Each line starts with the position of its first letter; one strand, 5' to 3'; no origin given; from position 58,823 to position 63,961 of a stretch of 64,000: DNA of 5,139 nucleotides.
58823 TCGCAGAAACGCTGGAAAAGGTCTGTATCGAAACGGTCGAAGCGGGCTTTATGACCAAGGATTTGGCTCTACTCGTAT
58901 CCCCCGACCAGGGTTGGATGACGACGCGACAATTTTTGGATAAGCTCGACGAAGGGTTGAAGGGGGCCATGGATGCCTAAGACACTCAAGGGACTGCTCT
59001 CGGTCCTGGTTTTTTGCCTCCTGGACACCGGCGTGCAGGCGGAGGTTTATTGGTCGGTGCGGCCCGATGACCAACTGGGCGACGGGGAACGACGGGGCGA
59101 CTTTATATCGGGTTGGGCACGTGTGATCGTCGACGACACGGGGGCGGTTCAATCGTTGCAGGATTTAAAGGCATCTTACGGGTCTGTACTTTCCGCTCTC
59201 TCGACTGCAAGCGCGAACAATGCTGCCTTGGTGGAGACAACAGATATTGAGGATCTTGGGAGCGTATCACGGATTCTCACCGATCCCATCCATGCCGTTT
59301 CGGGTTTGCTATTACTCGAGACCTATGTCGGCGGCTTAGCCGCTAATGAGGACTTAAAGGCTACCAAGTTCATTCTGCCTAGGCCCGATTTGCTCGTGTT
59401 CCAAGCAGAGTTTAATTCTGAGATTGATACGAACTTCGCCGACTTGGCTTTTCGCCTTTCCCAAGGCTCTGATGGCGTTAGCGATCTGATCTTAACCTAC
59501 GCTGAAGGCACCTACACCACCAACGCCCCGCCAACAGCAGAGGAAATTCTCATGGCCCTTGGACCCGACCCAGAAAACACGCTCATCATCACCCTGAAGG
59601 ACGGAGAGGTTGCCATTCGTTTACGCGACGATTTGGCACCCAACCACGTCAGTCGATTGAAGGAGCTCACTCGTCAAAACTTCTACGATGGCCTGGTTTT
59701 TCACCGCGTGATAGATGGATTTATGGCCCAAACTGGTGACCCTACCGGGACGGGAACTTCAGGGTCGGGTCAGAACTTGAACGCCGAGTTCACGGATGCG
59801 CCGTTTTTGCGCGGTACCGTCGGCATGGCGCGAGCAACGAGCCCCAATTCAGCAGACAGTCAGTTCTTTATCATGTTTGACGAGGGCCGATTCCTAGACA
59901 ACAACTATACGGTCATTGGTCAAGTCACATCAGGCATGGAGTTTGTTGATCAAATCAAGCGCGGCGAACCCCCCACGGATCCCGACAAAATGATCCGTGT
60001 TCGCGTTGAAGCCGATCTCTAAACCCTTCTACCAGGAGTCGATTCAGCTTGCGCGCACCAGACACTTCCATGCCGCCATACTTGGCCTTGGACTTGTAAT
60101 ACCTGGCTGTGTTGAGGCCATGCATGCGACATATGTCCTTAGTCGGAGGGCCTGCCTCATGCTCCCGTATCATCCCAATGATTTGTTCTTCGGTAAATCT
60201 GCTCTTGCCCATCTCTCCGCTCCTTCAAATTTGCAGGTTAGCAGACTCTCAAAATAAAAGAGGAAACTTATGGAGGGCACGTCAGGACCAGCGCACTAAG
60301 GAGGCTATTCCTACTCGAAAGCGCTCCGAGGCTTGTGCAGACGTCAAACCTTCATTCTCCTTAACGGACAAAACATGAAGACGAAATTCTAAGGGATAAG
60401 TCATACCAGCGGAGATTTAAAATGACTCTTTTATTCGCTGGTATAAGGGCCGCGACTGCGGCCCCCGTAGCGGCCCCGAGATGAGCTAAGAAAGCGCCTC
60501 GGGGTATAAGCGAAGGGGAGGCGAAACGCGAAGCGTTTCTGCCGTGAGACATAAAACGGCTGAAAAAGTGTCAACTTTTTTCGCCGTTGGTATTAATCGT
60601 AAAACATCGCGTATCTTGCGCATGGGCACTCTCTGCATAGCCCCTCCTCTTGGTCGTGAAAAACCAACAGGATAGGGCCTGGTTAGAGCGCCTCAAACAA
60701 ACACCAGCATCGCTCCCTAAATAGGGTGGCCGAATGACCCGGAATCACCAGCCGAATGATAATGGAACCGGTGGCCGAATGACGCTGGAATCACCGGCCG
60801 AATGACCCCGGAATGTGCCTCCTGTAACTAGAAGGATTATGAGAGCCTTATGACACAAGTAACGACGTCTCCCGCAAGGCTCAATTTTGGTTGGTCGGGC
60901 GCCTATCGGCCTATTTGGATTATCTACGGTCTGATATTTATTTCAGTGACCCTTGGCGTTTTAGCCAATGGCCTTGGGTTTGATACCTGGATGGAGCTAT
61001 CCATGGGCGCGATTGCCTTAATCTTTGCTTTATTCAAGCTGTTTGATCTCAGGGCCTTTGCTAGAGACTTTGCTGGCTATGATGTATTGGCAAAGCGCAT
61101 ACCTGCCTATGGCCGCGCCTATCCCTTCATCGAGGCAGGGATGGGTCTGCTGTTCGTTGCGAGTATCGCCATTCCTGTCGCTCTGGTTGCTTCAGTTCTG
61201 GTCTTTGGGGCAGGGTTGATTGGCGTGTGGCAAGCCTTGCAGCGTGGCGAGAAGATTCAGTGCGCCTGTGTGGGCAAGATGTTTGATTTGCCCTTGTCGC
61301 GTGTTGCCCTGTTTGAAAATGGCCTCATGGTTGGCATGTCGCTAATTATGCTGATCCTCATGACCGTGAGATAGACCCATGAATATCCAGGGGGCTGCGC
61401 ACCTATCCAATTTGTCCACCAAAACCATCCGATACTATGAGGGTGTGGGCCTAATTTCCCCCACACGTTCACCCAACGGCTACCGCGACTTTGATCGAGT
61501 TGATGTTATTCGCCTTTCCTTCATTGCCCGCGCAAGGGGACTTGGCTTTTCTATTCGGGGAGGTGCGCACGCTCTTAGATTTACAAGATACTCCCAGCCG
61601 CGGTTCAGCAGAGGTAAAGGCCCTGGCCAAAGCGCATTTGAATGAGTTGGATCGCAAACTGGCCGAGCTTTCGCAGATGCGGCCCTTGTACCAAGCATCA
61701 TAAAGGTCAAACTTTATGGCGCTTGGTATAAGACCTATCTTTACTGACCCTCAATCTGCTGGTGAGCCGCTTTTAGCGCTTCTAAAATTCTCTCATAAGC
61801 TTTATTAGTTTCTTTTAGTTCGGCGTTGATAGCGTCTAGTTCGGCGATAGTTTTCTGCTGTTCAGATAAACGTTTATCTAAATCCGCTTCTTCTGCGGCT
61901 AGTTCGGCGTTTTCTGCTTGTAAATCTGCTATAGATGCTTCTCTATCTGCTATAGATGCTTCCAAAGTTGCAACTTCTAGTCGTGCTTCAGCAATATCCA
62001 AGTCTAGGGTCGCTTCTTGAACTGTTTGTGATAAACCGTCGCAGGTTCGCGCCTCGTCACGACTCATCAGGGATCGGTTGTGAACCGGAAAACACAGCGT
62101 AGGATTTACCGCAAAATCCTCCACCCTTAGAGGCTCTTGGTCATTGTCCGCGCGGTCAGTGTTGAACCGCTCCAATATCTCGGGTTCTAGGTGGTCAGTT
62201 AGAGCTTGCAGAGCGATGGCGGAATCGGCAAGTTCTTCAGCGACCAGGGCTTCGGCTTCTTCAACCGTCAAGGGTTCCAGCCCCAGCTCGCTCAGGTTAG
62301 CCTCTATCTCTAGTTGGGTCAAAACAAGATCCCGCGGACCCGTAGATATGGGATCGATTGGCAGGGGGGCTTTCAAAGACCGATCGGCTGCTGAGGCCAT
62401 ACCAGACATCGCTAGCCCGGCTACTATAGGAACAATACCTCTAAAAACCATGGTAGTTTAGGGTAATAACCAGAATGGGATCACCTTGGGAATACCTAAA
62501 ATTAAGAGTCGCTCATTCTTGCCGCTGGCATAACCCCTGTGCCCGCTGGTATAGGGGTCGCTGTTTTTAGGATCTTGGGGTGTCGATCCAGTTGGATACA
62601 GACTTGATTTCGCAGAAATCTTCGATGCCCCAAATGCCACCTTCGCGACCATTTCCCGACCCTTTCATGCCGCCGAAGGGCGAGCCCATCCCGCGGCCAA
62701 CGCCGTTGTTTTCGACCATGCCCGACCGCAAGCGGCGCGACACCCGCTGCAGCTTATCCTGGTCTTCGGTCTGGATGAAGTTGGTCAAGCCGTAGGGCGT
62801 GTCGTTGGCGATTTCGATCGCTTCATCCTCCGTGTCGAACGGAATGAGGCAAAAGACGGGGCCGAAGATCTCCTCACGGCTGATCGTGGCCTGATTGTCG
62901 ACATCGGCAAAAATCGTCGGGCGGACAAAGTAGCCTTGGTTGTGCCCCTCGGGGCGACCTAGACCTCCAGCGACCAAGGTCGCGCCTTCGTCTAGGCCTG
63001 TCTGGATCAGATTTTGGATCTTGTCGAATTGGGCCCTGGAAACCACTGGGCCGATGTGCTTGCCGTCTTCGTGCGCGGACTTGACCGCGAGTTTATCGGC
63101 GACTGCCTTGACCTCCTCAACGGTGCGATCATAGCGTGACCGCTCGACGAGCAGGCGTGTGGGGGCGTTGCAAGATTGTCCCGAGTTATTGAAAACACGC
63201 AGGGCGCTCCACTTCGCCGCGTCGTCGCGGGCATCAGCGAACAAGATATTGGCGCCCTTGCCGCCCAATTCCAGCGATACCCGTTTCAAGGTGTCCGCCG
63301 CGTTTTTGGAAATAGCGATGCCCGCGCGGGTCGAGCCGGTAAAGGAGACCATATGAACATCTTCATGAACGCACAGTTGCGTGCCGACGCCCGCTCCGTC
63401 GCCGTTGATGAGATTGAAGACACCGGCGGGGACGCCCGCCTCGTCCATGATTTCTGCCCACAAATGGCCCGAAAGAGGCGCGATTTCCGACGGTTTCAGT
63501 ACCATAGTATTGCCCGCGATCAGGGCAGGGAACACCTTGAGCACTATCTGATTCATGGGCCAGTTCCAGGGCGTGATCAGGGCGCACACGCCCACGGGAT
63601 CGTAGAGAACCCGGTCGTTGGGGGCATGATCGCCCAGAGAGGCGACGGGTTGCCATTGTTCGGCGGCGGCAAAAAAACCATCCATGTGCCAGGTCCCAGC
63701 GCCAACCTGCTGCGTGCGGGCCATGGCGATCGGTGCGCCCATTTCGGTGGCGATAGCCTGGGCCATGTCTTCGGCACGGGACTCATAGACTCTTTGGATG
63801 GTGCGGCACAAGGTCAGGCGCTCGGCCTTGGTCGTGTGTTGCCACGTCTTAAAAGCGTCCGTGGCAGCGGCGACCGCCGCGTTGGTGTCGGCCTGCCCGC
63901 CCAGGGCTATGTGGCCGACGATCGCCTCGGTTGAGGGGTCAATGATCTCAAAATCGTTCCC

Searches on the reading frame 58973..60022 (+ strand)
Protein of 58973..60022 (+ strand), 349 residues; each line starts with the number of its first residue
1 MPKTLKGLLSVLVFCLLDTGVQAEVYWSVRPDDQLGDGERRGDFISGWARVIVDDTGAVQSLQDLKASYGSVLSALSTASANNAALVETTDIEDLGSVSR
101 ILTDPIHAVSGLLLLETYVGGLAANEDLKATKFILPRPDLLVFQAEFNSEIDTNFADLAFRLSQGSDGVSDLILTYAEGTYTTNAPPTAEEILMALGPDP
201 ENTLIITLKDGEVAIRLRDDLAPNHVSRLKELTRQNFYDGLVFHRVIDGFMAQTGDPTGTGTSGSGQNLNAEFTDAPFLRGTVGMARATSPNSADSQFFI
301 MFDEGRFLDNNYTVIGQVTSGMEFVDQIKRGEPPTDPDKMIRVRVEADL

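Call 43: search_protein_families(library=pfam, proteins=[window:58973-60022:+], max_evalue=0.00001)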
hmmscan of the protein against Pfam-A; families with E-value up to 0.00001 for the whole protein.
window:58973-60022:+ (349 aa): 1 family
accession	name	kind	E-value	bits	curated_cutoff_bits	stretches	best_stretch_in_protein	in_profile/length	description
PF00160.26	Pro_isomerase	-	9.2e-38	130.4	21.7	1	206-344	4-158/159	Cyclophilin type peptidyl-prolyl cis-trans isomerase/CLD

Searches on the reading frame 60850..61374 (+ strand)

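Call 43: search_protein_families(library=pfam, proteins=[window:60850-61374:+], max_evalue=0.00001)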
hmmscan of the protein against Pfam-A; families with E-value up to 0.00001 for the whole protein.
window:60850-61374:+ (174 aa): 1 family
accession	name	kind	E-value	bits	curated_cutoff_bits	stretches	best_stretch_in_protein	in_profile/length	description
PF07291.16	MauE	-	5e-15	56.4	27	1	47-169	7-127/128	Methylamine utilisation protein MauE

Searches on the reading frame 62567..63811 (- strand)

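Call 43: search_protein_families(library=pfam, proteins=[window:62567-63811:-], max_evalue=0.00001)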
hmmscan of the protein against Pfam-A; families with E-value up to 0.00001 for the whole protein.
window:62567-63811:- (414 aa): 1 family
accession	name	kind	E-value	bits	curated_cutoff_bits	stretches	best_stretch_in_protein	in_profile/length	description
PF00171.27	Aldedh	-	4e-132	441.5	23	1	3-405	58-461/461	Aldehyde dehydrogenase family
